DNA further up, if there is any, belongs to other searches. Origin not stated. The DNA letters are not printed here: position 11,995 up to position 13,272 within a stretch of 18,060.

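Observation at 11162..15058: ECF sigma – anti-sigma – secreted beta-repeat protein – C39-like peptidase envelope module with an ECF-type promoter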

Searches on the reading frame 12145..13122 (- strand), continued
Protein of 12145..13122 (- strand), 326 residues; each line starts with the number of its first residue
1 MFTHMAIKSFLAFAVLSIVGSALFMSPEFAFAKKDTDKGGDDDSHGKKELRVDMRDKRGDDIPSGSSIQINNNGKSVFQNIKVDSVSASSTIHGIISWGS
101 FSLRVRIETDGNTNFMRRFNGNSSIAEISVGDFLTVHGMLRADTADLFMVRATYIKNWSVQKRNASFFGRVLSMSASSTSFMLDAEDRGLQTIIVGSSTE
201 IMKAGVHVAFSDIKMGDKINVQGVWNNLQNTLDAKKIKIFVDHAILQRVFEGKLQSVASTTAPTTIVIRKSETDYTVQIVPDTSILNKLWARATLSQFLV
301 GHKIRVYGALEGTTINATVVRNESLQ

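Call 87: find_encoding_contigs(protein=P0034, flank=10000, max_places=1)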
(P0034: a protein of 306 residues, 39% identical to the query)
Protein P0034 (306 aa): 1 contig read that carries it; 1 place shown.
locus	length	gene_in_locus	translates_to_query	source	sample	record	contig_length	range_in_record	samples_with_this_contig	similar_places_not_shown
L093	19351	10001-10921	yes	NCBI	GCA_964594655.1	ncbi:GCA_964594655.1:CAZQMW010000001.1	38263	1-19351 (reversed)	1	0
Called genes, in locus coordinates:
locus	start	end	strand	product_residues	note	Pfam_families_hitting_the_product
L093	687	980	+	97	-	PF01909:NTP_transf_2, PF18765:Polbeta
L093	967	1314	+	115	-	PF01934:HepT-like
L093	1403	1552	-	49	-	-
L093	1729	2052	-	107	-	PF01909:NTP_transf_2, PF18765:Polbeta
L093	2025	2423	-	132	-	PF05168:HEPN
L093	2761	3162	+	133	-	PF01609:DDE_Tnp_1, PF13586:DDE_Tnp_1_2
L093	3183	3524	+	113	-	-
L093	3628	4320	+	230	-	PF01182:Glucosamine_iso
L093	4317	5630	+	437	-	PF00479:G6PD_N, PF02781:G6PD_C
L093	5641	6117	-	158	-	-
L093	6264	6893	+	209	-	PF06736:TMEM175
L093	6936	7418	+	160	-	PF07731:Cu-oxidase_2 (faint), PF13473:Cupredoxin_1 (weak), PF00127:Copper-bind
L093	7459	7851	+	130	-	PF01219:DAGK_prokar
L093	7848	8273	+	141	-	-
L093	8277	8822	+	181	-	PF02600:DsbB (weak)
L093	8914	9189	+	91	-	PF24035:DUF7344 (faint), PF01022:HTH_5 (weak), PF12840:HTH_20 (weak), PF25212:HVO_A0114 (weak)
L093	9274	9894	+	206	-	PF14822:Vasohibin (weak)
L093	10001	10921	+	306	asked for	PF18914:DUF5666 (faint)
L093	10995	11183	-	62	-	-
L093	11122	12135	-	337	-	PF00268:Ribonuc_red_sm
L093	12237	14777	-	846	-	PF03477:ATP-cone, PF00317:Ribonuc_red_lgN, PF02867:Ribonuc_red_lgC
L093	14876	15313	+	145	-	-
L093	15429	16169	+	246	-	-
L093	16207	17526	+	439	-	PF00089:Trypsin, PF10459:Peptidase_S46 (faint), PF13365:Trypsin_2, PF13180:PDZ_2, PF00595:PDZ (weak), PF17820:PDZ_6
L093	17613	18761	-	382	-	PF07690:MFS_1, PF13347:MFS_2 (faint), PF12832:MFS_1_like (weak), PF07690:MFS_1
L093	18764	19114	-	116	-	-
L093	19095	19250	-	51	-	-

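Call 90: search_protein_families(library=pfam, proteins=[L090:3313-3840:+, L093:9274-9891:+, L092:9357-9896:-, L091:8028-9806:+], max_evalue=0.01)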
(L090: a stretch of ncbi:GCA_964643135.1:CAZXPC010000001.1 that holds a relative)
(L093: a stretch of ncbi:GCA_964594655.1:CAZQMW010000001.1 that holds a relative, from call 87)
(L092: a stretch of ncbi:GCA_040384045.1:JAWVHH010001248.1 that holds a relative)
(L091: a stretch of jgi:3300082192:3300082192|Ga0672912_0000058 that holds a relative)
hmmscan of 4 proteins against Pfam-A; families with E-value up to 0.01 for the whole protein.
L090:3313-3840:+ (176 aa): 5 families
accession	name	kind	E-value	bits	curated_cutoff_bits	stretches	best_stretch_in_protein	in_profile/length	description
PF13529.12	Peptidase_C39_2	-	7.2e-16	59.5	24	1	6-140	2-143/143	Peptidase_C39 like family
PF12385.14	Peptidase_C70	-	1.2e-09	38.7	19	1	7-142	7-126/141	Papain-like cysteine protease AvrRpt2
PF03412.21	Peptidase_C39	-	9.3e-08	32.4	22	1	21-167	8-130/133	Peptidase C39 family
PF09778.15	Guanylate_cyc_2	-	0.005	16.7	28.1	0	114-143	154-186/212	Guanylylate cyclase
PF21646.3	ACTMAP-like_C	-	0.0069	17.2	27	1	22-109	7-95/121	Actin maturation protease-like, C-terminal domain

L093:9274-9891:+ (206 aa): 1 family
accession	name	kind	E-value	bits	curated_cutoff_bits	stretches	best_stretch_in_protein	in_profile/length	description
PF14822.12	Vasohibin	-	3.9e-05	23.5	24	1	54-133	111-193/245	Vasohibin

L092:9357-9896:- (180 aa): 0 families

L091:8028-9806:+ (593 aa): 1 family
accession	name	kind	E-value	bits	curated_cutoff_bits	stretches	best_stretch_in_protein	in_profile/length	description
PF13451.12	zf_Tbcl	-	0.0034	17.8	24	1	5-44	4-44/48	Probable treble clef domain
